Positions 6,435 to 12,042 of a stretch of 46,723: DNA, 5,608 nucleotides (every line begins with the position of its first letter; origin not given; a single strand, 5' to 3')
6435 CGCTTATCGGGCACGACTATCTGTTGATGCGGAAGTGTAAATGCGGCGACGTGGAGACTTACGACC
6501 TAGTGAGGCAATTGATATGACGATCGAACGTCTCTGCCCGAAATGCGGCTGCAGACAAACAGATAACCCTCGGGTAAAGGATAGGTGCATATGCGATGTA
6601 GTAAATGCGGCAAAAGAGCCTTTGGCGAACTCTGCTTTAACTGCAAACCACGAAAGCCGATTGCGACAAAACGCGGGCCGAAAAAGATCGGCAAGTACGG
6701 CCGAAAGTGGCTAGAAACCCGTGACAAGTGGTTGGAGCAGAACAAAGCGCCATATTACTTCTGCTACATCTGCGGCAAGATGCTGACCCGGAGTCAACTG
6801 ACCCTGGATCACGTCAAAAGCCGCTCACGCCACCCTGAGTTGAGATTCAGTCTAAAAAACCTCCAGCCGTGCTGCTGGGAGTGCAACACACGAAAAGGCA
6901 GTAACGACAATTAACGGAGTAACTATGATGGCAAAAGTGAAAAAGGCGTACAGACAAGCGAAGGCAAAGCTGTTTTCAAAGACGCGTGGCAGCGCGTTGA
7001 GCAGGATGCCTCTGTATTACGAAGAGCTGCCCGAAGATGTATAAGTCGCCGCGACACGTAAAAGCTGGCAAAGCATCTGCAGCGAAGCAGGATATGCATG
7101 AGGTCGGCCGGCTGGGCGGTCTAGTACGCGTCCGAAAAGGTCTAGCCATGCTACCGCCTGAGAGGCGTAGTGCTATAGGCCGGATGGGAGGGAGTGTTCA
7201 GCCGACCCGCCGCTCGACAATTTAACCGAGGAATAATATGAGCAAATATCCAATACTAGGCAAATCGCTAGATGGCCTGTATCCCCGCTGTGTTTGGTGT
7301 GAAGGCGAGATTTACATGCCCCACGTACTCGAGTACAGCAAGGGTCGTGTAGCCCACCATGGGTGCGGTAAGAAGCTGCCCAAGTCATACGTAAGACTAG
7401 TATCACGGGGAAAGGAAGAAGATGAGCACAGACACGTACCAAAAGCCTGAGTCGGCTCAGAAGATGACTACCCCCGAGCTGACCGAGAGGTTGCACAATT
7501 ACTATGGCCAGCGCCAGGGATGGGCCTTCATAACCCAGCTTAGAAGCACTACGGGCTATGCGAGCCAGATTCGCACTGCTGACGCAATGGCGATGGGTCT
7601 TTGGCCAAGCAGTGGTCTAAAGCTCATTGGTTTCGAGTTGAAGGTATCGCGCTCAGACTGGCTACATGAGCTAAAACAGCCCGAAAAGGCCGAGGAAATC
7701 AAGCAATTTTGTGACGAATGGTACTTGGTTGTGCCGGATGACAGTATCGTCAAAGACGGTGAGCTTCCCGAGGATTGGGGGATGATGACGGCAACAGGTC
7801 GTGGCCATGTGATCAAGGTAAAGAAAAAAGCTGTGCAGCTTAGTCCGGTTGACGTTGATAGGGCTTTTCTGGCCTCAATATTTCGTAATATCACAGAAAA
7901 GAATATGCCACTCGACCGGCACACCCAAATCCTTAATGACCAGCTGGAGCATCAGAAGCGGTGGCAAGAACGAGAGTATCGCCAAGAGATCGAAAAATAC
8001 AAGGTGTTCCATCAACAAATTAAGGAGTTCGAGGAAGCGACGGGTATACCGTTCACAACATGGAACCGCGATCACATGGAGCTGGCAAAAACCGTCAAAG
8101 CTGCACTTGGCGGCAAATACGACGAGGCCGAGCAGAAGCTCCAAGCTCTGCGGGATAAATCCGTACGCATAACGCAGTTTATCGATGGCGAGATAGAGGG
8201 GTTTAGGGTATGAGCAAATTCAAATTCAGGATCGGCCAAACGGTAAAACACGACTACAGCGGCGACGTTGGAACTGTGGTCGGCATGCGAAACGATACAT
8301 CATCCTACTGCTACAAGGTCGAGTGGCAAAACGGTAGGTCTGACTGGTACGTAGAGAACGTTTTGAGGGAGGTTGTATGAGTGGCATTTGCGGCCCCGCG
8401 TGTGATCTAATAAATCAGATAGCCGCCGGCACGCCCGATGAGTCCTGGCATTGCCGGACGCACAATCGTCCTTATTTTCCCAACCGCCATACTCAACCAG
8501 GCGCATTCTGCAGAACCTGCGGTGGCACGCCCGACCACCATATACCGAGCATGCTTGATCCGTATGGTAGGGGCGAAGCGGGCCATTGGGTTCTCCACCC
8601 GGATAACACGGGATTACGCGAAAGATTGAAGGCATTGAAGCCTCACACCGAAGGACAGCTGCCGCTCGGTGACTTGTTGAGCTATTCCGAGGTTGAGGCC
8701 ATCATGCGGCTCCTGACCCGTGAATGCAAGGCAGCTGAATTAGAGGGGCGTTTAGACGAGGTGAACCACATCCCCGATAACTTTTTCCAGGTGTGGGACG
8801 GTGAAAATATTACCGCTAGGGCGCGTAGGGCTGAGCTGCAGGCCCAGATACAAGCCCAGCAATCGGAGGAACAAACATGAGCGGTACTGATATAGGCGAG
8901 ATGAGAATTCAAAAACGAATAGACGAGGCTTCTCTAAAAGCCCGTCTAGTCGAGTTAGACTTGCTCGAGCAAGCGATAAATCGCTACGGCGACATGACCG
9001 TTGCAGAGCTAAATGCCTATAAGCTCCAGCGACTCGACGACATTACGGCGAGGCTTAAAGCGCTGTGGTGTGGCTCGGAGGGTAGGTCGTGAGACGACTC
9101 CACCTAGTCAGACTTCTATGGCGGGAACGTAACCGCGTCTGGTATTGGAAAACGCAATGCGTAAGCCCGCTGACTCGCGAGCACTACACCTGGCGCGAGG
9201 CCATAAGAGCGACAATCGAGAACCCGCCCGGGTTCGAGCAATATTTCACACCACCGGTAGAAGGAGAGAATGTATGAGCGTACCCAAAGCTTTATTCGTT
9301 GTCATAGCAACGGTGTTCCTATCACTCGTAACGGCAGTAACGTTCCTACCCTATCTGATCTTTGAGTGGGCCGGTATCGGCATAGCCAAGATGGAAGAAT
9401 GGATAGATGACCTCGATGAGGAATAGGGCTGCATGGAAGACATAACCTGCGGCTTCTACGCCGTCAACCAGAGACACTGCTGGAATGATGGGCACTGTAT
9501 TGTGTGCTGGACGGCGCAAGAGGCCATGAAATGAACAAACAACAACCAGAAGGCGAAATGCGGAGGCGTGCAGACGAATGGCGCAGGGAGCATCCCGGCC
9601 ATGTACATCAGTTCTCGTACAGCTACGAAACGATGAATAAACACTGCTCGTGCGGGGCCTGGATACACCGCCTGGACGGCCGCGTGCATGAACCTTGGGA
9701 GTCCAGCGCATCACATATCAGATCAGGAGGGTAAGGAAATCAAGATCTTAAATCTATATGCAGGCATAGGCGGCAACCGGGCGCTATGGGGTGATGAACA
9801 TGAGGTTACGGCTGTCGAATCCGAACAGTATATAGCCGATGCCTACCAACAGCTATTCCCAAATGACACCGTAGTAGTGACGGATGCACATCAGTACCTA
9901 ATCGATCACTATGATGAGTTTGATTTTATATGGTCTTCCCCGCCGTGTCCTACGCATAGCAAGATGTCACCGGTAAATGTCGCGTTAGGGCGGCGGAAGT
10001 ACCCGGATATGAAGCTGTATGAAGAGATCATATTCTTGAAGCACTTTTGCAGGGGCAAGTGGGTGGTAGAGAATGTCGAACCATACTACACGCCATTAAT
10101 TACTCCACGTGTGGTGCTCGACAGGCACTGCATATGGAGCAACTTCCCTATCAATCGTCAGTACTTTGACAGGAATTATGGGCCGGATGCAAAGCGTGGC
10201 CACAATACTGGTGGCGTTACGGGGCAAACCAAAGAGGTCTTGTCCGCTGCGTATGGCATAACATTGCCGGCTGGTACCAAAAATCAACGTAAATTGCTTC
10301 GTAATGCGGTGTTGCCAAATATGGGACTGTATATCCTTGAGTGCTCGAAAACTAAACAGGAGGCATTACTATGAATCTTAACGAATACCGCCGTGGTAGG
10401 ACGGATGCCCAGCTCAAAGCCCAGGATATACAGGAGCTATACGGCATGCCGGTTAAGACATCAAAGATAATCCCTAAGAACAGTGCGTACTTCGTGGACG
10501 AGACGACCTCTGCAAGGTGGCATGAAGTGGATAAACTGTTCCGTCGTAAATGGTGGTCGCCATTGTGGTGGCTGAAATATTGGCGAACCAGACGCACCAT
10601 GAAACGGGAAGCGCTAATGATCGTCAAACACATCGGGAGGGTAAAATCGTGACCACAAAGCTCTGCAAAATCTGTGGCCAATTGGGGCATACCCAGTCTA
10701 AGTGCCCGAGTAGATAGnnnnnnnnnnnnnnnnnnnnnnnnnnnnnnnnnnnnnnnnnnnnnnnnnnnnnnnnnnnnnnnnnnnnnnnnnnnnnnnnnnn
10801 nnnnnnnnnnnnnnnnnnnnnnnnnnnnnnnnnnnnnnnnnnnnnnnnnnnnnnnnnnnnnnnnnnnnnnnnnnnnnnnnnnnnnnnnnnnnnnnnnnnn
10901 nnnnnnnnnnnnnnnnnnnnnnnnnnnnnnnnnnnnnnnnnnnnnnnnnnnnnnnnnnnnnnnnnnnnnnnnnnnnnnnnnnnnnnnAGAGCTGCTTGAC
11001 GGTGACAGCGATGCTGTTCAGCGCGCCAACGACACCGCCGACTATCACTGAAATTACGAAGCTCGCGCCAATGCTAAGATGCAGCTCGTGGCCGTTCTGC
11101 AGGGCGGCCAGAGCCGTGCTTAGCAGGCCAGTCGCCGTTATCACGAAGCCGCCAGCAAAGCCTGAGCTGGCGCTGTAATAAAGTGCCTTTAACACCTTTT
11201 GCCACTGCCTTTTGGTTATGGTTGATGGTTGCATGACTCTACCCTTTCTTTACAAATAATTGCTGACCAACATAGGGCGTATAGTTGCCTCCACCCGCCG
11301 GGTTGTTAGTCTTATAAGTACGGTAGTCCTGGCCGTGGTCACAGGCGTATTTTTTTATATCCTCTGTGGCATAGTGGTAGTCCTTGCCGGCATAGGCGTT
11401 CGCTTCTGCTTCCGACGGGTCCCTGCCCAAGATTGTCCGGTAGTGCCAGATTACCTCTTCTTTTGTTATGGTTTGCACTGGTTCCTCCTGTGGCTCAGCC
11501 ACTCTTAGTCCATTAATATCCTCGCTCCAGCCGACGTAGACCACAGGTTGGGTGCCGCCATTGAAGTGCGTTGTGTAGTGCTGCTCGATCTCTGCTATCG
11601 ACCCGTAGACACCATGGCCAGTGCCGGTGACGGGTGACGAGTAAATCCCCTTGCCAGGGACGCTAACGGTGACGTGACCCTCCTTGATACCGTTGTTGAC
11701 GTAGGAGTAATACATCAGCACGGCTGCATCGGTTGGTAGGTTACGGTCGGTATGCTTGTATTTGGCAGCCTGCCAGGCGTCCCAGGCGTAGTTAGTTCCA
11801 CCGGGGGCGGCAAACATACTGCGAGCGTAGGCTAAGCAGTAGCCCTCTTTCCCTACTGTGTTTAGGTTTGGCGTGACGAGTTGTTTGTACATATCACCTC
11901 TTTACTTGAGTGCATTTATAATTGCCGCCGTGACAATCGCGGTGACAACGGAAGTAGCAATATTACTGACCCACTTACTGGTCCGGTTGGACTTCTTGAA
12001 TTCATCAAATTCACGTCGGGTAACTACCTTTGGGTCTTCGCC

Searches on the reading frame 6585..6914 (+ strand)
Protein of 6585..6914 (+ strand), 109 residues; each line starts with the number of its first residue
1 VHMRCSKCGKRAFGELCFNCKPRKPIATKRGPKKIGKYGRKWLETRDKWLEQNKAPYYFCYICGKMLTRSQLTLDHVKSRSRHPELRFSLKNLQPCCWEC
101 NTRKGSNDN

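Call 94: search_protein_families(library=phrogs, proteins=[window:6585-6914:+], max_evalue=0.001)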
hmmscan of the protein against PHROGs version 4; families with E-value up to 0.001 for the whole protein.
window:6585-6914:+ (109 aa): 19 families
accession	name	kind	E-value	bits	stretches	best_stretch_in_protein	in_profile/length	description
phrog_338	-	DNA, RNA and nucleotide metabolism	2e-12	48.2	1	36-108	188-263/340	HNH endonuclease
phrog_144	-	DNA, RNA and nucleotide metabolism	4.1e-12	47.1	1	3-107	23-135/175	HNH endonuclease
phrog_5956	-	DNA, RNA and nucleotide metabolism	8.2e-10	39.5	1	5-105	7-108/138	HNH endonuclease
phrog_2118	-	DNA, RNA and nucleotide metabolism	6.7e-09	36.7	1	60-106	179-223/301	HNH endonuclease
phrog_589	-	DNA, RNA and nucleotide metabolism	1.4e-08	35.7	1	28-105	65-139/179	HNH endonuclease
phrog_5034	-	DNA, RNA and nucleotide metabolism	1.1e-07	33.1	1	56-106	31-80/138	NinG/ Rap DNA junction specific endonuclease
phrog_16726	-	DNA, RNA and nucleotide metabolism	2.4e-07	31.8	1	58-106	94-142/308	HNH endonuclease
phrog_2214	-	DNA, RNA and nucleotide metabolism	4.7e-07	30.3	1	46-108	185-240/429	HNH endonuclease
phrog_2323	-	DNA, RNA and nucleotide metabolism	6.6e-07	30.3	1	27-105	9-84/113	HNH endonuclease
phrog_1035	-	DNA, RNA and nucleotide metabolism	3e-06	28.3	1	37-106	139-212/271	endonuclease VII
phrog_119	-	DNA, RNA and nucleotide metabolism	1.6e-05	24.9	1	40-105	189-255/443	HNH endonuclease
phrog_8660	-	DNA, RNA and nucleotide metabolism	2.2e-05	25.6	1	46-105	113-177/196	HNH endonuclease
phrog_5718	-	DNA, RNA and nucleotide metabolism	2.2e-05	24.6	1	58-108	129-177/394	HNH endonuclease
phrog_333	-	DNA, RNA and nucleotide metabolism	3.4e-05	25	1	39-107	18-81/138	HNH endonuclease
phrog_4581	-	head and packaging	0.0002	21.9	1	41-106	52-110/395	terminase small subunit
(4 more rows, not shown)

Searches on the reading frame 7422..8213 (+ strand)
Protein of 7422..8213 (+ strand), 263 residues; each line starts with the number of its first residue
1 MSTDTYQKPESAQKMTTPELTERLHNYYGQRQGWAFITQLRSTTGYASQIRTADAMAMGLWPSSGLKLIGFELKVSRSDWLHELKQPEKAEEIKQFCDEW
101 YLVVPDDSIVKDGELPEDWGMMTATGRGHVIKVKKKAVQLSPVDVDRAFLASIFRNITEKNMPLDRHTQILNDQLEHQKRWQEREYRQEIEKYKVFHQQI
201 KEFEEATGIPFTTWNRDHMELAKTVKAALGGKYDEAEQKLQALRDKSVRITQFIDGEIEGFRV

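Call 59: search_protein_families(library=pfam, proteins=[window:7422-8213:+], max_evalue=0.01)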
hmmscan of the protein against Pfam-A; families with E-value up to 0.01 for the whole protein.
window:7422-8213:+ (263 aa): 0 families

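Call 94: search_protein_families(library=phrogs, proteins=[window:7422-8213:+], max_evalue=0.001)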
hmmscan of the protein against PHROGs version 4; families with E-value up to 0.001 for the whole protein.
window:7422-8213:+ (263 aa): 4 families
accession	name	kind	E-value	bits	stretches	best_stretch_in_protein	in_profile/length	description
phrog_14517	-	unknown function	3.5e-43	149.2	1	35-245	28-239/296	-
phrog_5429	-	DNA, RNA and nucleotide metabolism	1.3e-23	84.8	1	44-160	44-164/176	DNA repair protein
phrog_2776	-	unknown function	8.5e-10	39.6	1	12-196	6-177/181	-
phrog_631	-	unknown function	1.6e-05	25.7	1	68-160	70-144/260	-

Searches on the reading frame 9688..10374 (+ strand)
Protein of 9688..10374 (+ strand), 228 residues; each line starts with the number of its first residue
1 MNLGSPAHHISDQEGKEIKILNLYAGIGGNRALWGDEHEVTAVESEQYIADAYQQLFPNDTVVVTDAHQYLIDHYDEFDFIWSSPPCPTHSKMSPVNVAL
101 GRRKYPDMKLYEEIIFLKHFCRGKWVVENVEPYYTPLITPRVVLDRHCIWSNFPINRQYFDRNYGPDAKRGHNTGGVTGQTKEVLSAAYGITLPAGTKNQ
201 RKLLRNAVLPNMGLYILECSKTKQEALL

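Call 59: search_protein_families(library=pfam, proteins=[window:9688-10374:+], max_evalue=0.01)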
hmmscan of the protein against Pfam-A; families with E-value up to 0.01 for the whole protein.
window:9688-10374:+ (228 aa): 1 family
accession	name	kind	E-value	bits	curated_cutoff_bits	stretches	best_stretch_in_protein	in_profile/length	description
PF00145.23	DNA_methylase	-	3.2e-07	30.5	22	1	18-95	1-79/324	C-5 cytosine-specific DNA methylase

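Call 94: search_protein_families(library=phrogs, proteins=[window:9688-10374:+], max_evalue=0.001)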
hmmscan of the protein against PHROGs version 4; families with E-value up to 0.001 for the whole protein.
window:9688-10374:+ (228 aa): 2 families
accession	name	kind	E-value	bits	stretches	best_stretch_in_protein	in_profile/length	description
phrog_363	-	other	9.7e-13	48.9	1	13-135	49-170/327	DNA methyltransferase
phrog_3820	-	other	9.7e-05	22.6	1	17-86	68-137/255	DNA methyltransferase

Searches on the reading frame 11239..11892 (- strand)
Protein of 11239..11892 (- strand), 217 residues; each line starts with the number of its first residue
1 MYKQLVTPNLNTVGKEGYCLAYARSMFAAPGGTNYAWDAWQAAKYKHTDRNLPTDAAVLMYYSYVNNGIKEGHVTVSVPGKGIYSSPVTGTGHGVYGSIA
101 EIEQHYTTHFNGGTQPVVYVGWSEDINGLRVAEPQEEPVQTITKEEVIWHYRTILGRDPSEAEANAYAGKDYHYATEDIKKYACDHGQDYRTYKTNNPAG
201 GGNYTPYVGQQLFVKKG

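Call 8: search_protein_families(library=phrogs, proteins=[window:11239-11892:-], max_evalue=0.001)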
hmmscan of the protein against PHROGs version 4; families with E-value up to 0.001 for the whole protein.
window:11239-11892:- (217 aa): 1 family
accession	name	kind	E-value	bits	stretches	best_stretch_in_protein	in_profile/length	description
phrog_12298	-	moron, auxiliary metabolic gene and host takeover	1e-21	78.5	1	2-145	3-144/156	membrane associated protein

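Call 15: search_protein_families(library=pfam, proteins=[window:11239-11892:-], max_evalue=0.01)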
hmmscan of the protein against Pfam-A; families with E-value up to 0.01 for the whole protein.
window:11239-11892:- (217 aa): 0 families
